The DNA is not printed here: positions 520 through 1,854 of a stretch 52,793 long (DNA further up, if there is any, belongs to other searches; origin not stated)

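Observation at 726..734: G9 homopolymer shared by the overlapping 5' coding ends of avd and the RT: candidate phase-variation switch for the DGR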

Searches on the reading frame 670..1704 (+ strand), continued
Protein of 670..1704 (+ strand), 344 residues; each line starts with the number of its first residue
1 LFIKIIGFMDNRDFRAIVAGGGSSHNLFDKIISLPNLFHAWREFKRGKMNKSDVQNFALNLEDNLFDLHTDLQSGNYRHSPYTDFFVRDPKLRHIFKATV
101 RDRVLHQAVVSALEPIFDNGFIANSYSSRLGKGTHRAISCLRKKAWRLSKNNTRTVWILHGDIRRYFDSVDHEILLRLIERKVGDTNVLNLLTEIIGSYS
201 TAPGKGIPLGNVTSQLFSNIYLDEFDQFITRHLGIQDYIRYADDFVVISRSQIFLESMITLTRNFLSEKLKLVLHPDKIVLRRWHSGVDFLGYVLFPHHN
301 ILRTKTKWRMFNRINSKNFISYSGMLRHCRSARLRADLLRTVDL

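Call 36: find_encoding_contigs(protein=P0151, flank=1500, max_places=10)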
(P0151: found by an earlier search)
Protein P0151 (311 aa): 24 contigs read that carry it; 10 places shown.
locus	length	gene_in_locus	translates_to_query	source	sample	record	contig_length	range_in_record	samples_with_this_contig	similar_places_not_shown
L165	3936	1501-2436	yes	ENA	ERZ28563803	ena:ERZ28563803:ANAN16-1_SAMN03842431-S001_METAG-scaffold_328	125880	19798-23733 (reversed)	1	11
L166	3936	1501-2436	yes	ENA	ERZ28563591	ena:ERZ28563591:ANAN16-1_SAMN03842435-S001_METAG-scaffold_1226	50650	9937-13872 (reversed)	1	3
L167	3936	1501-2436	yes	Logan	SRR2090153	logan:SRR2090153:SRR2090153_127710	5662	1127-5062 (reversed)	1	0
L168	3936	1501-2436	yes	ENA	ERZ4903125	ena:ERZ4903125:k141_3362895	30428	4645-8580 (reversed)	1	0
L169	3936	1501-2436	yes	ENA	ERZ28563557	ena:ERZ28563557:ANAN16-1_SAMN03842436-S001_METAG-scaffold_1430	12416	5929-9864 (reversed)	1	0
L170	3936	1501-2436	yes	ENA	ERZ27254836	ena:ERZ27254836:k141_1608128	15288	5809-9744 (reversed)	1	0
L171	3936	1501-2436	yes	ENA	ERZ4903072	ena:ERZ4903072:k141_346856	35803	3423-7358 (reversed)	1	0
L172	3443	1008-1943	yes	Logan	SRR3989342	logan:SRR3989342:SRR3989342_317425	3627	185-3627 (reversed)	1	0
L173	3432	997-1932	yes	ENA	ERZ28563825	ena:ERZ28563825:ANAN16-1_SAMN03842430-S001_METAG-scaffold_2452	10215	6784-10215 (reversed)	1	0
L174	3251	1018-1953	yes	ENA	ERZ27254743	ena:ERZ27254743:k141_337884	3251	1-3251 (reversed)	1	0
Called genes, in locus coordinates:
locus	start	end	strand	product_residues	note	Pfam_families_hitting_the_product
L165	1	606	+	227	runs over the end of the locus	-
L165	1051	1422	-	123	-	PF22296:bAvd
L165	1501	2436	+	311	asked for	PF00078:RVT_1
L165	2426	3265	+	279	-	PF01026:TatD_DNase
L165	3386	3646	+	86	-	-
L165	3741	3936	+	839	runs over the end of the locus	PF00133:tRNA-synt_1, PF01406:tRNA-synt_1e (faint), PF09334:tRNA-synt_1g, PF13603:tRNA-synt_1_2, PF00133:tRNA-synt_1, PF08264:Anticodon_1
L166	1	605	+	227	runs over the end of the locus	-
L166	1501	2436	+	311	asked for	PF00078:RVT_1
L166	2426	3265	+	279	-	PF01026:TatD_DNase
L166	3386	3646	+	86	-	-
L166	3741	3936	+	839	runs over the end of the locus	PF00133:tRNA-synt_1, PF01406:tRNA-synt_1e (faint), PF09334:tRNA-synt_1g, PF13603:tRNA-synt_1_2, PF00133:tRNA-synt_1, PF08264:Anticodon_1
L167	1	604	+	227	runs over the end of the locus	-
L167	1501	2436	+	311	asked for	PF00078:RVT_1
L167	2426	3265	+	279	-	PF01026:TatD_DNase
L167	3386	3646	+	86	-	-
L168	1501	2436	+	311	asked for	PF00078:RVT_1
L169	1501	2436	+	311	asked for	PF00078:RVT_1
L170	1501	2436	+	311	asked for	PF00078:RVT_1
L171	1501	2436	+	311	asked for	PF00078:RVT_1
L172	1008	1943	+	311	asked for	PF00078:RVT_1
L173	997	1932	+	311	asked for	PF00078:RVT_1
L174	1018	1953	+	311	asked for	PF00078:RVT_1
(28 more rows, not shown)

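Call 37: find_encoding_contigs(protein=P0123, flank=1500, max_places=10)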
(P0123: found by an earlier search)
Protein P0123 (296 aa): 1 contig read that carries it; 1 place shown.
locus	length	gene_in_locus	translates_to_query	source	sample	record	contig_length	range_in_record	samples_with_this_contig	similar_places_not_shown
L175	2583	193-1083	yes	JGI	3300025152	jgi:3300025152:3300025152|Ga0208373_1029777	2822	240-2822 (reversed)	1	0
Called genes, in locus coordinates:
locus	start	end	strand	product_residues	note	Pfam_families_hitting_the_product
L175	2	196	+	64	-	?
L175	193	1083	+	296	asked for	PF00078:RVT_1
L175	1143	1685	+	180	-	PF04079:SMC_ScpB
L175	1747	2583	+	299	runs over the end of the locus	PF00768:Peptidase_S11, PF13354:Beta-lactamase2 (weak)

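Call 50: find_encoding_contigs(protein=P0132, flank=1500, max_places=10)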
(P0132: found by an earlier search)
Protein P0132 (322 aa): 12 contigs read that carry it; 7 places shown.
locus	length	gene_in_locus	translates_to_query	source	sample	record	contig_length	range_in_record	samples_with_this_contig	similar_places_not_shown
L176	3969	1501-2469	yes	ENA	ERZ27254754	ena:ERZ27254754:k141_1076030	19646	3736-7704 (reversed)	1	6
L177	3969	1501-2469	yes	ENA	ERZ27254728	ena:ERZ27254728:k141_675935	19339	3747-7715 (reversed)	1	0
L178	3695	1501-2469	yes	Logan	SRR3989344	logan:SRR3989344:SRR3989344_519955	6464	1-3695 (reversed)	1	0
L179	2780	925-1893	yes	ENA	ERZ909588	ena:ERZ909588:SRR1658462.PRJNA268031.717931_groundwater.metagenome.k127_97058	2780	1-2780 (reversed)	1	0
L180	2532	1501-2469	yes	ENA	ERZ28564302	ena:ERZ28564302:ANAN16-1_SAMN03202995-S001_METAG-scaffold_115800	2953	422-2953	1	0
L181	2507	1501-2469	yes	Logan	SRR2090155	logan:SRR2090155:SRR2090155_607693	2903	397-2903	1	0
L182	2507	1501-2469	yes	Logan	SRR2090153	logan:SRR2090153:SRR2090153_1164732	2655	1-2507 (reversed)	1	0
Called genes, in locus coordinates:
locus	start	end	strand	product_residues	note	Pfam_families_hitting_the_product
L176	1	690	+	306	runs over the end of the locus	-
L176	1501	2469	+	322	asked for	PF00078:RVT_1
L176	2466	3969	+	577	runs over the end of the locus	PF14716:HHH_8, PF14520:HHH_5 (weak), PF14791:DNA_pol_B_thumb, PF02811:PHP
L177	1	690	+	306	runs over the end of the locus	-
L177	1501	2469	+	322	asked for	PF00078:RVT_1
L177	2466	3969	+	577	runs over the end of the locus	PF14716:HHH_8, PF14520:HHH_5 (weak), PF14791:DNA_pol_B_thumb, PF02811:PHP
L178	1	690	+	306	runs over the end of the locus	-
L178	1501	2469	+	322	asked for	PF00078:RVT_1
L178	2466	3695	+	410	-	?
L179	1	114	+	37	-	?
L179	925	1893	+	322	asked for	PF00078:RVT_1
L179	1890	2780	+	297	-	?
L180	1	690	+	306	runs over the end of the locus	-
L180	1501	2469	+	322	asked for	PF00078:RVT_1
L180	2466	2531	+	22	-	?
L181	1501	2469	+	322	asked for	PF00078:RVT_1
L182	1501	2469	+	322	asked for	PF00078:RVT_1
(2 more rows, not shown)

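Call 51: find_encoding_contigs(protein=P0157, flank=1500, max_places=10)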
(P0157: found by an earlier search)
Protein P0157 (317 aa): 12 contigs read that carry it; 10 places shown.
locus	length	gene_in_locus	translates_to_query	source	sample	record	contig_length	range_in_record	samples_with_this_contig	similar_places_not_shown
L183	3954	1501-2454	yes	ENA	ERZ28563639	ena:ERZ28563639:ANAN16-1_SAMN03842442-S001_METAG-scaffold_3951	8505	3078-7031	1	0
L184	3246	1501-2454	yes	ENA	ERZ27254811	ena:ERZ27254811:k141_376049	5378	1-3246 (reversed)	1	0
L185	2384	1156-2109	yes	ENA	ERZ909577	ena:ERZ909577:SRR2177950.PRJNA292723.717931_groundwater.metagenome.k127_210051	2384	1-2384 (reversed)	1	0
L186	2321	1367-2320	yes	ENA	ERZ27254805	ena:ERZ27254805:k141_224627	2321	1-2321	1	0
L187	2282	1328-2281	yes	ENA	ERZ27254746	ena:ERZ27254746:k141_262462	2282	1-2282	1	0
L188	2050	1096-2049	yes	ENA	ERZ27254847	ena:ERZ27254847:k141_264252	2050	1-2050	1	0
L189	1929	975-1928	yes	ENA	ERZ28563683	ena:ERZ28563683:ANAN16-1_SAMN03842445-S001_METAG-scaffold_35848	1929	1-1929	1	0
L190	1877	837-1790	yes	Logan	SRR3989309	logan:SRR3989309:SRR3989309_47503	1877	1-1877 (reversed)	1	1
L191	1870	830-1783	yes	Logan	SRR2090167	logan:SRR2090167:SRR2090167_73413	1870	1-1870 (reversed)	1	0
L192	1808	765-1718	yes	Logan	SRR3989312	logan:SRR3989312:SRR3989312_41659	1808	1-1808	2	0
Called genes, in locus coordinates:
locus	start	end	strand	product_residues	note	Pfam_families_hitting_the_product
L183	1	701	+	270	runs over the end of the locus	-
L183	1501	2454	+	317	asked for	PF00078:RVT_1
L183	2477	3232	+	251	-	-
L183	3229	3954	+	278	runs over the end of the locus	PF02272:DHHA1, PF17768:RecJ_OB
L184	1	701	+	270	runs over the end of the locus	-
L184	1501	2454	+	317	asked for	PF00078:RVT_1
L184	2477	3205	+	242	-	PF01368:DHH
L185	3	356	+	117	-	?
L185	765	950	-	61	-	PF22296:bAvd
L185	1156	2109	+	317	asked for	PF00078:RVT_1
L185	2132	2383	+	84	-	?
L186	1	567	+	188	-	?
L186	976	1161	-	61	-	PF22296:bAvd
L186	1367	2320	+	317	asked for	PF00078:RVT_1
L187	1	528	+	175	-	?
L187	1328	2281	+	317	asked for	PF00078:RVT_1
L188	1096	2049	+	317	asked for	PF00078:RVT_1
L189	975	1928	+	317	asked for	PF00078:RVT_1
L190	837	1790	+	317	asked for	PF00078:RVT_1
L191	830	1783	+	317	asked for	PF00078:RVT_1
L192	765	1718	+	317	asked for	PF00078:RVT_1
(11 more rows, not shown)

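Call 52: find_encoding_contigs(protein=P0164, flank=1500, max_places=10)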
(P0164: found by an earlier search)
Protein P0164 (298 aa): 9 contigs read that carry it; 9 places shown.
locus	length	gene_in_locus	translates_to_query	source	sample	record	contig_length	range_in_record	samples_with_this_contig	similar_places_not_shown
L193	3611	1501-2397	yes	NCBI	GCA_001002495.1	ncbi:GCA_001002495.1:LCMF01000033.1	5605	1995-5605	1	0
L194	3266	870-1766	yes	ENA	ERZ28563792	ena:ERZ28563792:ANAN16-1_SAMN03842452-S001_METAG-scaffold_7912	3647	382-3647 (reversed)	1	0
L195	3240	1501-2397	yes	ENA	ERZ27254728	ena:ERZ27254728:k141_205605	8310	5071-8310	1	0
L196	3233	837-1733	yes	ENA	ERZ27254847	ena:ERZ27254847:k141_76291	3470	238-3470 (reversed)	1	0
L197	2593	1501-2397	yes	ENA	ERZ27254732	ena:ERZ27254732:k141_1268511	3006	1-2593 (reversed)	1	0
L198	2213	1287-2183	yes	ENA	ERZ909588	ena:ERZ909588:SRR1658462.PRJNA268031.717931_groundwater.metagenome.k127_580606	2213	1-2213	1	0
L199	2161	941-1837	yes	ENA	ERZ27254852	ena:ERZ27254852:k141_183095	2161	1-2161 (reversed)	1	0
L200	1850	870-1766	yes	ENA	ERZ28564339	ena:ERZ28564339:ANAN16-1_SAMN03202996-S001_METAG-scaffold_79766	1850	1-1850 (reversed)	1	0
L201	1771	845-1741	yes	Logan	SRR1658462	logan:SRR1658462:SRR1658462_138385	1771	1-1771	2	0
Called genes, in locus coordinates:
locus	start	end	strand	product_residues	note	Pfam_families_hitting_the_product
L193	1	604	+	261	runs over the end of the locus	-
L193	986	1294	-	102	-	PF22296:bAvd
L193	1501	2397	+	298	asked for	PF00078:RVT_1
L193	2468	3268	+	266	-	-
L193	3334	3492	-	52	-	-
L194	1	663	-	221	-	?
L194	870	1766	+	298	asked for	PF00078:RVT_1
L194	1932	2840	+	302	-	-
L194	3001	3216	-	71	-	-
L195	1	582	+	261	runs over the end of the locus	-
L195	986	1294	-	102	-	PF22296:bAvd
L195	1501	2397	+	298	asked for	PF00078:RVT_1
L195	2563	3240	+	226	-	?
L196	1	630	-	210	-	?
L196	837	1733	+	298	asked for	PF00078:RVT_1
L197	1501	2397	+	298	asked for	PF00078:RVT_1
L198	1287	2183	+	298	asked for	PF00078:RVT_1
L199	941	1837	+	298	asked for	PF00078:RVT_1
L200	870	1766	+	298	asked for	PF00078:RVT_1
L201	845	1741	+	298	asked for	PF00078:RVT_1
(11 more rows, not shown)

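Call 54: find_encoding_contigs(protein=P0131, flank=1500, max_places=10)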
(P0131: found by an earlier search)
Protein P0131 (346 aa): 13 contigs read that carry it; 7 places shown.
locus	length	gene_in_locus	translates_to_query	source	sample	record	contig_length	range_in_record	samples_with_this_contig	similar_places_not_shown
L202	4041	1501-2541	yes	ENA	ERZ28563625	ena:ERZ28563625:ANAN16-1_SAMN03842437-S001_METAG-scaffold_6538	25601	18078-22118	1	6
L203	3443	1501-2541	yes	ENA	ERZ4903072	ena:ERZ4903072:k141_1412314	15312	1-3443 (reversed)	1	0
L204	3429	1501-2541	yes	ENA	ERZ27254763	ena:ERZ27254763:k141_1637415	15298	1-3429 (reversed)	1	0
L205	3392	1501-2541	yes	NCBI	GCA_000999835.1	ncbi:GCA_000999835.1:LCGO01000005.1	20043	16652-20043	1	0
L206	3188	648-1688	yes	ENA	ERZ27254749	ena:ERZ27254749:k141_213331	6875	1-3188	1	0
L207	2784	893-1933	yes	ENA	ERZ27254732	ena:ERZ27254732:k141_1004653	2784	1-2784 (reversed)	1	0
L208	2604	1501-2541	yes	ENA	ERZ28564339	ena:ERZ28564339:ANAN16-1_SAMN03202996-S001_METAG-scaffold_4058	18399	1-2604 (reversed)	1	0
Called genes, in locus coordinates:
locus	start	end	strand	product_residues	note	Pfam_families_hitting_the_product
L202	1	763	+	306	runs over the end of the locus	-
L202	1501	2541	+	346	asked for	PF00078:RVT_1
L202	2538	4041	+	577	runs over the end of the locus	PF14716:HHH_8, PF14520:HHH_5 (weak), PF14791:DNA_pol_B_thumb, PF02811:PHP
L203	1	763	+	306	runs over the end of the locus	-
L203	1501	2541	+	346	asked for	PF00078:RVT_1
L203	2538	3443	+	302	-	?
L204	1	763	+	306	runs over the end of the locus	-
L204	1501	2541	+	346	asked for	PF00078:RVT_1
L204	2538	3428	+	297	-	?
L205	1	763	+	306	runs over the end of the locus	-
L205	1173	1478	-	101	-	PF22296:bAvd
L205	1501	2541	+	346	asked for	PF00078:RVT_1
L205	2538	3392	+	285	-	PF14716:HHH_8, PF14520:HHH_5, PF14791:DNA_pol_B_thumb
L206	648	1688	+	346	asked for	PF00078:RVT_1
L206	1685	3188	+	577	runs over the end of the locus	PF14716:HHH_8, PF14520:HHH_5 (weak), PF14791:DNA_pol_B_thumb, PF02811:PHP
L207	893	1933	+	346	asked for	PF00078:RVT_1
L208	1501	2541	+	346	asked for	PF00078:RVT_1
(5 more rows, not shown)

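Call 72: find_encoding_contigs(protein=P0124, flank=1200, max_places=8)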
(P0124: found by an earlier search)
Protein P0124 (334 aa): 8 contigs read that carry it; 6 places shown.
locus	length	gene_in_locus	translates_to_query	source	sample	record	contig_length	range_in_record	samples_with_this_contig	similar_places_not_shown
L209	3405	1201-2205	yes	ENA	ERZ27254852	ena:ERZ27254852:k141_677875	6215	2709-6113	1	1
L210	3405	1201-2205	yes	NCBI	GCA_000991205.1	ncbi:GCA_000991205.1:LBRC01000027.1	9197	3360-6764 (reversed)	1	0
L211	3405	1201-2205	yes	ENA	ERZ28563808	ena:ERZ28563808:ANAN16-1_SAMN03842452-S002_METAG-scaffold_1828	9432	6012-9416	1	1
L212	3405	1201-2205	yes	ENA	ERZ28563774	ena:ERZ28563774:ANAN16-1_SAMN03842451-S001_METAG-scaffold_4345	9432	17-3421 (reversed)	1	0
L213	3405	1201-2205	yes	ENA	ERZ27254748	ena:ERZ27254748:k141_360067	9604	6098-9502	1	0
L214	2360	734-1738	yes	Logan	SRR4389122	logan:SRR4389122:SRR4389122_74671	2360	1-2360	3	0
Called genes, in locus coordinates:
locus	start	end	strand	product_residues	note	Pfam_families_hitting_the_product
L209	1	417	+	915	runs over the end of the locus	PF13191:AAA_16 (faint), PF07728:AAA_5 (weak)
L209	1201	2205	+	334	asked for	PF00078:RVT_1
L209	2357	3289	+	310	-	PF02661:Fic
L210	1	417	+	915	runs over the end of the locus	PF13191:AAA_16 (faint), PF07728:AAA_5 (weak)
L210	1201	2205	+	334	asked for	PF00078:RVT_1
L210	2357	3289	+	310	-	PF02661:Fic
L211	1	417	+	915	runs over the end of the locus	PF13191:AAA_16 (faint), PF07728:AAA_5 (weak)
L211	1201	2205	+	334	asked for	PF00078:RVT_1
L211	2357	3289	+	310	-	PF02661:Fic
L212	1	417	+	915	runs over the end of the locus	PF13191:AAA_16 (faint), PF07728:AAA_5 (weak)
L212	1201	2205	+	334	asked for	PF00078:RVT_1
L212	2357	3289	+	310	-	PF02661:Fic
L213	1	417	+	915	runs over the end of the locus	PF13191:AAA_16 (faint), PF07728:AAA_5 (weak)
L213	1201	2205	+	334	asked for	PF00078:RVT_1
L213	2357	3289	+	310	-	PF02661:Fic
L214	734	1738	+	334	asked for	PF00078:RVT_1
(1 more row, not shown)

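Call 73: find_encoding_contigs(protein=P0126, flank=1200, max_places=8)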
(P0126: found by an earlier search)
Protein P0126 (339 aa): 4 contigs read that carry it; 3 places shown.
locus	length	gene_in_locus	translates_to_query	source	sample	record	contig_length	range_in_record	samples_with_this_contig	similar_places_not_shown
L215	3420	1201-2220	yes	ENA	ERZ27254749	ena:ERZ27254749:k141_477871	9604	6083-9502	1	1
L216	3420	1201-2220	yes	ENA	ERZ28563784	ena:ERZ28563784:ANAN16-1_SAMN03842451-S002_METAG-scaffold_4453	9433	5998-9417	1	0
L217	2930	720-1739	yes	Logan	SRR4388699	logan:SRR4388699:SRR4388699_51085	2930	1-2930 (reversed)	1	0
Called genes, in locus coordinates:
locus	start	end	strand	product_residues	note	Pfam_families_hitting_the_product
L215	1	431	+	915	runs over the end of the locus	PF13191:AAA_16 (faint), PF07728:AAA_5 (weak)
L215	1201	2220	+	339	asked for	PF00078:RVT_1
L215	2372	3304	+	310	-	PF02661:Fic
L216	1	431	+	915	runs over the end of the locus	PF13191:AAA_16 (faint), PF07728:AAA_5 (weak)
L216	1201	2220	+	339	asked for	PF00078:RVT_1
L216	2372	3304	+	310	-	PF02661:Fic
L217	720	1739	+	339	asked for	PF00078:RVT_1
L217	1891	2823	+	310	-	PF02661:Fic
